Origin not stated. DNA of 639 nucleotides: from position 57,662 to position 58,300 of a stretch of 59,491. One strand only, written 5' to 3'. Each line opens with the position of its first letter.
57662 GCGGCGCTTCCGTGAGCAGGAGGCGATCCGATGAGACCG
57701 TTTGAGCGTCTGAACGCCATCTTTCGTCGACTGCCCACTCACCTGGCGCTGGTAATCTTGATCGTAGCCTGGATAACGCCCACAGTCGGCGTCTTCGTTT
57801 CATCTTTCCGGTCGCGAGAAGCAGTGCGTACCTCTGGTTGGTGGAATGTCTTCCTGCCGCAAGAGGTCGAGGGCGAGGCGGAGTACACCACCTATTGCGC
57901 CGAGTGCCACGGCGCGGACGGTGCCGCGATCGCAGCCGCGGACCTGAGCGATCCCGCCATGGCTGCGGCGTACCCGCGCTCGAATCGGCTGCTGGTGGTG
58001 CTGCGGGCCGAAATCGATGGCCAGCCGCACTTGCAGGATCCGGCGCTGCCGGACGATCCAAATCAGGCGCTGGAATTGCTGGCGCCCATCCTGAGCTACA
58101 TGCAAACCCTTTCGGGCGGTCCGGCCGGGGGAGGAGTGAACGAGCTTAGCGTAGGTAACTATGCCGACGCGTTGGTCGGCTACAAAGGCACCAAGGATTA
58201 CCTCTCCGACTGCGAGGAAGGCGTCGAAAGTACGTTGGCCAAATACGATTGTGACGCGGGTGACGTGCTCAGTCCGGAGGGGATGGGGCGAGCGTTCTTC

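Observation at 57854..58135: Cytochrome c-like CxxCH domain inserted into the first extracytoplasmic loop of a MalG-type sugar permease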

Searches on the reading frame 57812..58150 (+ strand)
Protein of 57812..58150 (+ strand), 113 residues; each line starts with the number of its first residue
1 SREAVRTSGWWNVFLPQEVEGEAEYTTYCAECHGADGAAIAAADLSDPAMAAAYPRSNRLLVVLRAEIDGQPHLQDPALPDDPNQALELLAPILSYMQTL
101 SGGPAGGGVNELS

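Call 3: search_protein_families(library=pfam, proteins=[window:57854-58135:+], max_evalue=1)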
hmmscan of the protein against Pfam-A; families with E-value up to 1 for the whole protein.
window:57854-58135:+ (94 aa): 2 families
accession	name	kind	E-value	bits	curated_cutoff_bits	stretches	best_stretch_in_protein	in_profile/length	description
PF13442.11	Cytochrome_CBB3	-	3.5e-05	24.5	27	1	6-67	5-58/68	Cytochrome C oxidase, cbb3-type, subunit III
PF00034.26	Cytochrom_C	-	0.0029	19.3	21.3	1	6-39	3-33/90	Cytochrome c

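Call 4: search_protein_families(library=ncbifam, proteins=[window:57854-58135:+], max_evalue=1)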
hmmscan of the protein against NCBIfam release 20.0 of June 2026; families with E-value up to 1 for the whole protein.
window:57854-58135:+ (94 aa): 2 families
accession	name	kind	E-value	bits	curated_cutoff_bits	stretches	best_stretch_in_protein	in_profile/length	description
TIGR00782.1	ccoP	equivalog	0.035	13.4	179.95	1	6-24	109-127/285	cytochrome-c oxidase, cbb3-type subunit III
TIGR03874.1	4cys_cytochr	equivalog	0.18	11.6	161.75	1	9-72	38-102/143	c-type cytochrome, methanol metabolism-related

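Call 7: find_homologous_proteins(query=window:57839-58129:+, max_evalue=0.001)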
Query seq(97 aa) (97 aa): 1 proteins with E <= 0.001 among 18 candidates.
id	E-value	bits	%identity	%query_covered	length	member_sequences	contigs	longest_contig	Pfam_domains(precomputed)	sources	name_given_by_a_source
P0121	3.1e-35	138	67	92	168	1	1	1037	-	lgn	-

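Call 19: search_protein_representatives(protein=window:57812-58150:+)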
Query: 113 residues. Proteins with E-value up to 0.001 (for the whole library): 205; up to 1e-10: 27; up to 1e-30: 1. The best 150 are listed.
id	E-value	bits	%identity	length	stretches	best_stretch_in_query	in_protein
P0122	4.8e-35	136.1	58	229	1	2-107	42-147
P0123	6.0e-28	113.2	53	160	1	6-103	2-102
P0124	1.1e-26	109.1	35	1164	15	10-43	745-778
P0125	6.0e-23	97.1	56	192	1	3-101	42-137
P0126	8.2e-23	96.7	50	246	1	1-103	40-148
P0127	8.7e-22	93.4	46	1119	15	20-39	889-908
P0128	4.5e-20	87.8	46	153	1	1-91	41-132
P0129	2.1e-18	82.4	42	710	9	10-38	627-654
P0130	8.0e-17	77.4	51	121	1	5-82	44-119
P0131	4.2e-16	75.1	51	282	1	5-103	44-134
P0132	1.3e-15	73.5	46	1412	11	18-39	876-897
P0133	2.9e-15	72.4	45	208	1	3-92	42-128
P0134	9.2e-15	70.7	59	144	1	1-59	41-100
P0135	1.3e-14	70.2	44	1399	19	19-38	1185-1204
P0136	1.6e-14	70.0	35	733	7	20-50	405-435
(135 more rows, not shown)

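Call 28: search_solved_structures(query=A3, max_evalue=1, show_alignments=4)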
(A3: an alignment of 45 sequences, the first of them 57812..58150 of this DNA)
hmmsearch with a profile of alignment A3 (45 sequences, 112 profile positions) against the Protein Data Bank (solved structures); distinct sequences matched with E-value up to 1: 46.
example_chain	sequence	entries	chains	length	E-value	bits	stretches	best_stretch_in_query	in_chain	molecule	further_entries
6xkx_p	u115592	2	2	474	1.8e-06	31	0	17-42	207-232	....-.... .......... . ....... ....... CcoP,Cytochrome c-type cyt cy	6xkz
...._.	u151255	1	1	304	9.9e-06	28.6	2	19-83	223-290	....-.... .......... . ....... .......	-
3mk7_C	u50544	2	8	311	5.4e-05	26.2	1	20-42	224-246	Cytochrome c oxidase, cbb3-type, subunit P | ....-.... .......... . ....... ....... CcoP1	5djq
6h5l_B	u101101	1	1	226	0.00035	23.6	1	17-37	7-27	Conserved hypothetical cytochrome protein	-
6xkw_p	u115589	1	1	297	0.00046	23.2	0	17-42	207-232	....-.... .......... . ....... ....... CcoP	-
3vrd_A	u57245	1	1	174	0.0039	20.2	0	20-44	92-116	Flavocytochrome c heme subunit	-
8q1v_A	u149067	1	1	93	0.0048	20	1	18-39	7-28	Putative lipoprotein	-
1fcd_C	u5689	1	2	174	0.0052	19.8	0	26-44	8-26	FLAVOCYTOCHROME C SULFIDE DEHYDROGENASE (CYTOCHROME SUBUNIT)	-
8yts_A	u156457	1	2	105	0.0088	19.1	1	8-38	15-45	Cytochrome C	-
8smr_G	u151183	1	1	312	0.01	18.9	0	19-43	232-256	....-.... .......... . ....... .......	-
4wqd_A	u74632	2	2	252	0.011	18.8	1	16-44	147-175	Thiosulfate dehydrogenase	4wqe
4wqc_A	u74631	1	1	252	0.011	18.8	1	16-44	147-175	Thiosulfate dehydrogenase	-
4wq7_A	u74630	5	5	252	0.011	18.8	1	16-44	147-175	Thiosulfate dehydrogenase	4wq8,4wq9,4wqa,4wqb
4v2k_A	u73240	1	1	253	0.011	18.8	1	16-44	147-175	THIOSULFATE DEHYDROGENASE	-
6f0k_E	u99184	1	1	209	0.013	18.6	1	19-38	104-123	Quinol:cytochrome c oxidoreductase monoheme cytochrome subunit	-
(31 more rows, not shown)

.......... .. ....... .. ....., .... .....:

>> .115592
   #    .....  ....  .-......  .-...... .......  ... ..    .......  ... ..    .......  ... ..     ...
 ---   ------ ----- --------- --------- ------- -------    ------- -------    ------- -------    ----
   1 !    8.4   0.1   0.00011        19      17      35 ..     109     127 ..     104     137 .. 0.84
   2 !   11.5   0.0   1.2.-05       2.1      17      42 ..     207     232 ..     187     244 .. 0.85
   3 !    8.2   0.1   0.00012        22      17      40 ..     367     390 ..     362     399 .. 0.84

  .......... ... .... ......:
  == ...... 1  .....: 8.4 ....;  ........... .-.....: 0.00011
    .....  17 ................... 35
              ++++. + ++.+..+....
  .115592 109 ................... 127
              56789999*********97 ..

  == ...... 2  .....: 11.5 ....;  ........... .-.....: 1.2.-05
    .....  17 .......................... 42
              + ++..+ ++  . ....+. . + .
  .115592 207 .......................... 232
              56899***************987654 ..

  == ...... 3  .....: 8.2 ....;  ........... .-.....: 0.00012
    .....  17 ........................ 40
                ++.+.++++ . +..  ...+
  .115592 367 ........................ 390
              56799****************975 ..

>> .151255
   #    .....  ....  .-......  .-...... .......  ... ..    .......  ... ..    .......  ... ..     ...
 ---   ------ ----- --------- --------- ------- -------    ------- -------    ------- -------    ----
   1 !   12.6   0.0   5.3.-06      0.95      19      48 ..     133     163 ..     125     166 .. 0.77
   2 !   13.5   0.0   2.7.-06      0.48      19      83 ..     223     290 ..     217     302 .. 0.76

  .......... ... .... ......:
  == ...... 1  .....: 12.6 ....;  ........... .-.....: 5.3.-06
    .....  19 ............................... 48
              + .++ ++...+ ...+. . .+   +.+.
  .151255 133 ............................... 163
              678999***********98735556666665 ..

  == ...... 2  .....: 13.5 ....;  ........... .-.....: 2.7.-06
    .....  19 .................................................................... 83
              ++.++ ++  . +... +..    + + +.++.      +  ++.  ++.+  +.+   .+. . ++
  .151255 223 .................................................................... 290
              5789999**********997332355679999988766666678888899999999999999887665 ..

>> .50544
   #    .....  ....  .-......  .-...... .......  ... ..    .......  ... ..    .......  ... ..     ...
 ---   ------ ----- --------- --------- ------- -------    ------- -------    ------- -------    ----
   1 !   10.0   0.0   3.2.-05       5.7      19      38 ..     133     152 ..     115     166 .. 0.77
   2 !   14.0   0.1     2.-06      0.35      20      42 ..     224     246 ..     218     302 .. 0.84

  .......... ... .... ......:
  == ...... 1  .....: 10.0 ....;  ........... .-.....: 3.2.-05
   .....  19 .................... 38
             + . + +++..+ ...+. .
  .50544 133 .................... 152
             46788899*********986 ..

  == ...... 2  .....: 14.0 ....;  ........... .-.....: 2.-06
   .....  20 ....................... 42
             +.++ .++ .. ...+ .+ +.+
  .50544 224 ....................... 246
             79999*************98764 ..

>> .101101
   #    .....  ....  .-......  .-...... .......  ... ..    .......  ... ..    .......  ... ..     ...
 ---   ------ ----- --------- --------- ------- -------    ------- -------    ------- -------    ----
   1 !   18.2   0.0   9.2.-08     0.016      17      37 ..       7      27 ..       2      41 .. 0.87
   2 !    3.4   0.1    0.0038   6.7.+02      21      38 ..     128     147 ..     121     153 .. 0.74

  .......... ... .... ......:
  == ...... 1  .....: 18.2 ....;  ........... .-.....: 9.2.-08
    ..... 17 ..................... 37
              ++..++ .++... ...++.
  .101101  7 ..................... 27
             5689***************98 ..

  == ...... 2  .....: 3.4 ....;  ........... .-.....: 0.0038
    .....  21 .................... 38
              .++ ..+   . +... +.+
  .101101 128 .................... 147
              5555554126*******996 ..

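Call 34: predict_structure(alignment_id=A3)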
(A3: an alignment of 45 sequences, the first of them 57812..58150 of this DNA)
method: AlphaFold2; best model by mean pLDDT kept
length: 113 residues; sequences in the alignment: 45
mean_pLDDT: 71.5   pTM: 0.32
mean pLDDT of the five models: 71.5, 61.0, 59.6, 59.5, 57.6
residues with pLDDT >= 90: 4; 70-90: 66; 50-70: 37; < 50: 6
segments of 3 or more residues with pLDDT < 50: 107-109, 111-113
pLDDT, mean of each block of 10 residues (from residue 1): 71 77 77 74 73 67 71 74 87 71 54 43
secondary structure, 60 per line:
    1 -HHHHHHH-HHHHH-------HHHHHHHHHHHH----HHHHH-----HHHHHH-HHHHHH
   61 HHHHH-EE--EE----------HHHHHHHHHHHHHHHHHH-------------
elements in order: H2-8 H10-14 H22-33 H38-42 H48-53 H55-65 H83-100

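Call 39: fold_search(model_id=the predicted structure, library=pdb)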
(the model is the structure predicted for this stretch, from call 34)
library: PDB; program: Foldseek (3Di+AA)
matches with E <= 10: 5; with E <= 0.001: 0
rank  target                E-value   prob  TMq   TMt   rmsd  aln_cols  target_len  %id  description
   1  7r5k_C0               5.1e+00  0.02  0.13  0.02  16.6        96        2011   14  Human nuclear pore complex (constricted) (released 2022-06-22)
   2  8rdu_S                6.1e+00  0.04  0.20  0.07  16.3       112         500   12  Conformational Landscape of the Type V-K CRISPR-associated TransposonIntegration Assembly CAST V-K composite map (released 2024-06-19)
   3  9j64_A                7.8e+00  0.02  0.16  0.05  18.2       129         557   10  Cryo-EM structure of neddylated Cul2-Rbx1-EloBC-FEM1B homodimer complexed with FNIP1 degron (released 2025-09-03)
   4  6wgw_B                8.3e+00  0.01  0.14  0.06  14.4       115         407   18  CYP101D1 D259E Hydroxycamphor bound (released 2020-07-08)
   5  8bd7_D                1.0e+01  0.01  0.15  0.14  20.4       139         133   16  IFTB1 subcomplex of anterograde Intraflagellar transport trains (Chlamydomonas reinhardtii) (released 2023-01-11)

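Call 41: search_protein_families(library=pfam, alignment_id=A3, max_evalue=0.01)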
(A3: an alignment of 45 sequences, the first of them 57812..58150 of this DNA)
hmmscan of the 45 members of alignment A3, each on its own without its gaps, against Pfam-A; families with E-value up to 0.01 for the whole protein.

A. member 1, window:57812-58150:+ (113 aa): 2 families
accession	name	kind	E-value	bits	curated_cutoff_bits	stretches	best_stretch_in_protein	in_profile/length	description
PF13442.11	Cytochrome_CBB3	-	5.5e-05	23.9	27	1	20-79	5-56/68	Cytochrome C oxidase, cbb3-type, subunit III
PF00034.26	Cytochrom_C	-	0.0045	18.7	21.3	1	20-53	3-33/90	Cytochrome c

B. families by the number of members that match (of 45 scanned): 2 families
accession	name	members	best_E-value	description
PF13442.11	Cytochrome_CBB3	45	1.9e-07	Cytochrome C oxidase, cbb3-type, subunit III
PF00034.26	Cytochrom_C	27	2.3e-05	Cytochrome c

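Call 45: find_homologous_proteins(query=A4, max_evalue=1e-10)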
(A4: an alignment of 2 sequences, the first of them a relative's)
Query A4 (2 sequences) (403 aa, profile of the alignment): 7988 proteins with E <= 1e-10 among 8000 candidates; the best 120 are listed.
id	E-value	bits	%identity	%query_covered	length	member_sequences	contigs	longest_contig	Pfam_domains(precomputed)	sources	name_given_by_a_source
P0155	7.3e-251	850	100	100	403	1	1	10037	PF00528.28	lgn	-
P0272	7.0e-239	811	57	99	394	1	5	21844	PF00528.28,PF13442.12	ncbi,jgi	ncbi:MAG: ABC transporter permease subunit [Anaerolineales bacterium]|jgi:alpha-glucoside transport 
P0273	1.7e-236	803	58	99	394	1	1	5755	PF00528.28,PF13442.12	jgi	jgi:alpha-glucoside transport system permease protein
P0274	1.9e-231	786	88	100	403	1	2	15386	PF00528.28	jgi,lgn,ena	jgi:alpha-glucoside transport system permease protein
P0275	4.1e-228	775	58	99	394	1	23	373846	PF00528.28,PF13442.12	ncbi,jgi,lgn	jgi:alpha-glucoside transport system permease protein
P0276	1.8e-226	770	59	99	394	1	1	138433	PF00528.28,PF13442.12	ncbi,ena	-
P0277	1.2e-224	764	59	100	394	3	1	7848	PF00528.28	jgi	jgi:alpha-glucoside transport system permease protein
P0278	1.7e-224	763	56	99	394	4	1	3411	PF00528.28,PF13442.12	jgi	jgi:alpha-glucoside transport system permease protein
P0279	6.1e-223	758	59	100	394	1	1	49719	PF00528.28,PF13442.12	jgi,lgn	jgi:alpha-glucoside transport system permease protein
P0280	2.2e-222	756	58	100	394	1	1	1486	PF00528.28,PF13442.12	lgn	-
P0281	1.3e-219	747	57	99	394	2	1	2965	PF00528.28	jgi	jgi:alpha-glucoside transport system permease protein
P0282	4.8e-216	735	58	99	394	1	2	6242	PF00528.28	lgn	-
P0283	1.9e-215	733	56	100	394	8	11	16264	PF00528.28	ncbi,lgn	-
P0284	4.6e-215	732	56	99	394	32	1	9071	PF00528.28,PF13442.12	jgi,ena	-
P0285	4.9e-215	732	56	99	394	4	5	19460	PF00528.28,PF13442.12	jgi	jgi:alpha-glucoside transport system permease protein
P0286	6.2e-215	732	57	99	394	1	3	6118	PF00528.28,PF13442.12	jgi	jgi:alpha-glucoside transport system permease protein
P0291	5.2e-212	722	55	100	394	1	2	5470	PF00528.28,PF13442.12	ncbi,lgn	ncbi:MAG: ABC transporter permease subunit [Anaerolineales bacterium]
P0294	1.2e-206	704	73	100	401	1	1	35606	PF00528.28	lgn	-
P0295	1.4e-205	701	57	99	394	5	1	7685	PF00528.28,PF13442.12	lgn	-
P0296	1.7e-205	701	59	99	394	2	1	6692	PF00528.28,PF13442.12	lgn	-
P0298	1.1e-204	698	59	100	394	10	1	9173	PF00528.28,PF13442.12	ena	-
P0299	4.2e-204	696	56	99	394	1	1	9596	PF00528.28,PF13442.12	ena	-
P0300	4.5e-204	696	57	99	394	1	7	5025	PF00528.28,PF13442.12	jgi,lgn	-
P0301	6.8e-204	695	56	99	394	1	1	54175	PF00528.28,PF13442.12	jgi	-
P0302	2.2e-203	694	58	99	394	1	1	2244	PF00528.28,PF13442.12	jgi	jgi:alpha-glucoside transport system permease protein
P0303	2.6e-203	693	56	99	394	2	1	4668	PF00528.28,PF13442.12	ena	-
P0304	5.8e-203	692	56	99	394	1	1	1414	PF00528.28,PF13442.12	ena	-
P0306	1.5e-202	691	58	99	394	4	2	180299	PF00528.28,PF13442.12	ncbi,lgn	-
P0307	1.9e-202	691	57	99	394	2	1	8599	PF00528.28,PF13442.12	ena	-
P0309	2.1e-202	690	56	99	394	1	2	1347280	PF00528.28,PF13442.12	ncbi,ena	-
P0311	3.8e-202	690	58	99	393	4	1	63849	PF00528.28,PF13442.12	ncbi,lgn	-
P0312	4.3e-202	689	57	99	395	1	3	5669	PF00528.28,PF13442.12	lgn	-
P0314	5.1e-202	689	55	100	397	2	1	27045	PF00528.28,PF13442.12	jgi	jgi:alpha-glucoside transport system permease protein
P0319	7.7e-202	689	57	100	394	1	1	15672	PF00528.28,PF13442.12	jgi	jgi:alpha-glucoside transport system permease protein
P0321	2.4e-201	687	54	99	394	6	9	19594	PF00528.28,PF13442.12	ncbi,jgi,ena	ncbi:MAG: ABC transporter permease subunit [Anaerolineales bacterium]|jgi:alpha-glucoside transport 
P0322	3.4e-201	686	58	99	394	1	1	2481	PF00528.28,PF13442.12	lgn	-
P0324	4.9e-201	686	57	100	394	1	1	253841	PF00528.28,PF13442.12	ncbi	ncbi:MAG: ABC transporter permease subunit [Chloroflexota bacterium]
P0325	5.0e-201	686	56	99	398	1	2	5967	PF00528.28,PF13442.12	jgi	jgi:alpha-glucoside transport system permease protein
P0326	6.4e-201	686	55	99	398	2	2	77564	PF00528.28,PF13442.12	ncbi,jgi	ncbi:MAG: ABC transporter permease subunit [Anaerolineales bacterium]|jgi:alpha-glucoside transport 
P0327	6.5e-201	686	57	99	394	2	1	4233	PF00528.28,PF13442.12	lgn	-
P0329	7.1e-201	685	55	99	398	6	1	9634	PF00528.28,PF13442.12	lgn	-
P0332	8.2e-201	685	55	99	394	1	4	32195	PF00528.28,PF13442.12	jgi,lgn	-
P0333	1.2e-200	685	56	100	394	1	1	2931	PF00528.28,PF13442.12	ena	-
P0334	1.7e-200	684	56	99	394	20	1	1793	PF00528.28,PF13442.12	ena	-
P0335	3.0e-200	683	55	99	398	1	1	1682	PF00528.28,PF13442.12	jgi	jgi:alpha-glucoside transport system permease protein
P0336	3.1e-200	683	56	99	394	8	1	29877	PF00528.28,PF13442.12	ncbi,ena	ncbi:MAG: ABC transporter permease subunit [Anaerolineales bacterium]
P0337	3.8e-200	683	57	99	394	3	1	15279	PF00528.28,PF13442.12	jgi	jgi:alpha-glucoside transport system permease protein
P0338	4.1e-200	683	55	99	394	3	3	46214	PF00528.28,PF13442.12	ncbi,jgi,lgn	ncbi:MAG: ABC transporter permease subunit [Anaerolineales bacterium]|jgi:alpha-glucoside transport 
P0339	4.1e-200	683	57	99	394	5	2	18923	PF00528.28,PF13442.12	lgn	-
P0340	5.5e-200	683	56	100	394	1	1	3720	PF00528.28,PF13442.12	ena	-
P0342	9.3e-200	682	54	100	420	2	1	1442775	PF00528.28,PF13442.12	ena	-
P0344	1.0e-199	682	56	99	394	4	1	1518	PF00528.28,PF13442.12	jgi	-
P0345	1.0e-199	682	56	100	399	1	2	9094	PF00528.28,PF13442.12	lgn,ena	-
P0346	1.1e-199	682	57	99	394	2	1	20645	PF00528.28,PF13442.12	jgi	-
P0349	2.0e-199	681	57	99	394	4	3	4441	PF00528.28,PF13442.12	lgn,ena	-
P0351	2.3e-199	680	57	99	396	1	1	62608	PF00528.28,PF13442.12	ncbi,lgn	-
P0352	2.3e-199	680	56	99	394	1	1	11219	PF00528.28,PF13442.12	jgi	jgi:alpha-glucoside transport system permease protein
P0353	2.8e-199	680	56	99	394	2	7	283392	PF00528.28,PF13442.12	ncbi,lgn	-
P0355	4.5e-199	680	57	99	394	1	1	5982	PF00528.28,PF13442.12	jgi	jgi:alpha-glucoside transport system permease protein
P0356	6.0e-199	679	55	99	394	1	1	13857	PF00528.28,PF13442.12,PF00034.27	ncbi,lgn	-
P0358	8.3e-199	679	54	99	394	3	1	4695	PF00528.28,PF13442.12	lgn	-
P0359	9.5e-199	678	58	99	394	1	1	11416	PF00528.28,PF13442.12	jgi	jgi:alpha-glucoside transport system permease protein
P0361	1.3e-198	678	56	99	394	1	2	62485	PF00528.28,PF13442.12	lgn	-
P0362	1.3e-198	678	56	99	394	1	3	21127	PF00528.28,PF13442.12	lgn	-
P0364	1.5e-198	678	54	99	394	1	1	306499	PF00528.28,PF13442.12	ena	-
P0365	1.8e-198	678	56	98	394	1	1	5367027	PF00528.28,PF13442.12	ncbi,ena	-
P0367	2.1e-198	677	54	99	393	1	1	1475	PF00528.28,PF13442.12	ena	-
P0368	2.4e-198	677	56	99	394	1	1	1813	PF00528.28,PF13442.12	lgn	-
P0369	2.7e-198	677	56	99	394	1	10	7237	PF00528.28,PF13442.12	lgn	-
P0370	2.7e-198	677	57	98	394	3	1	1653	PF00528.28,PF13442.12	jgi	-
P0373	3.6e-198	677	56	99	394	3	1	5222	PF00528.28,PF13442.12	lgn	-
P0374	3.8e-198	676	54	99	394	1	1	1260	PF00528.28,PF00034.27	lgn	-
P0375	5.0e-198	676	56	99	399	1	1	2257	PF00528.28,PF13442.12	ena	-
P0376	5.1e-198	676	54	99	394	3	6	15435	PF00528.28,PF00034.27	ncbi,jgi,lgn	-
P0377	6.0e-198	676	56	99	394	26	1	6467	PF00528.28,PF13442.12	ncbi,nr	ncbi:MAG TPA: ABC transporter permease subunit [Anaerolineales bacterium]|nr:ABC transporter permeas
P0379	8.3e-198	675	56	99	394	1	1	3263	PF00528.28,PF13442.12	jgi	jgi:alpha-glucoside transport system permease protein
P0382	9.3e-198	675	54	99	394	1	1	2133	PF00528.28,PF00034.27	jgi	-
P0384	1.2e-197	675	55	99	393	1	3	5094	PF00528.28,PF13442.12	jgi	-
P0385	1.3e-197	675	54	99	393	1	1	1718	PF00528.28,PF13442.12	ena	-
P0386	1.3e-197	675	57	98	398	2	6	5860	PF00528.28,PF13442.12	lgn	-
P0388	1.3e-197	675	58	99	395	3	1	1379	PF00528.28,PF00034.27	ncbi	-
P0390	1.8e-197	674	54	99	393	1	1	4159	PF00528.28,PF13442.12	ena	-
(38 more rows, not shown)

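Call 52: find_encoding_contigs(protein=P0294, flank=10000, max_places=2)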
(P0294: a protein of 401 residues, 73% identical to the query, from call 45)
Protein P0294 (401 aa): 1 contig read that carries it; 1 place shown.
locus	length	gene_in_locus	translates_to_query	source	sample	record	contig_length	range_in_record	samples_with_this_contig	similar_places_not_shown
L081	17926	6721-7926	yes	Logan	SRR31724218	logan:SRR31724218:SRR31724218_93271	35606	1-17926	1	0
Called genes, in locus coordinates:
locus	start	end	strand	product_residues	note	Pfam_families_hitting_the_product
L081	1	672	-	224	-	?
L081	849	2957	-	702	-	PF22977:WHD, PF13189:Cytidylate_kin2 (faint), PF00004:AAA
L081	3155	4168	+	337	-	PF00356:LacI, PF00532:Peripla_BP_1, PF13407:Peripla_BP_4, PF13377:Peripla_BP_3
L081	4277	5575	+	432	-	-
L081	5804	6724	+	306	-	PF00528:BPD_transp_1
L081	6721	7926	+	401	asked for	PF00528:BPD_transp_1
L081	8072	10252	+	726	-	PF26550:Tricorn_2nd, PF00930:DPPIV_N (faint), PF25174:Beta-prop_THOC3 (faint), PF26549:Tricorn_N, PF07676:PD40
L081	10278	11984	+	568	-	PF05833:NFACT_N, PF05670:NFACT-R_1, PF18297:NFACT-R_2 (weak)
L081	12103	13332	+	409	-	PF02608:Bmp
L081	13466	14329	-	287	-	PF00296:Bac_luciferase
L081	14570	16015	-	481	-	-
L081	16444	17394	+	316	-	PF00072:Response_reg, PF23198:PDE8A_N (weak), PF00990:GGDEF (weak)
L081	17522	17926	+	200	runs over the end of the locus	PF07638:Sigma70_ECF, PF04542:Sigma70_r2, PF08281:Sigma70_r4_2, PF04545:Sigma70_r4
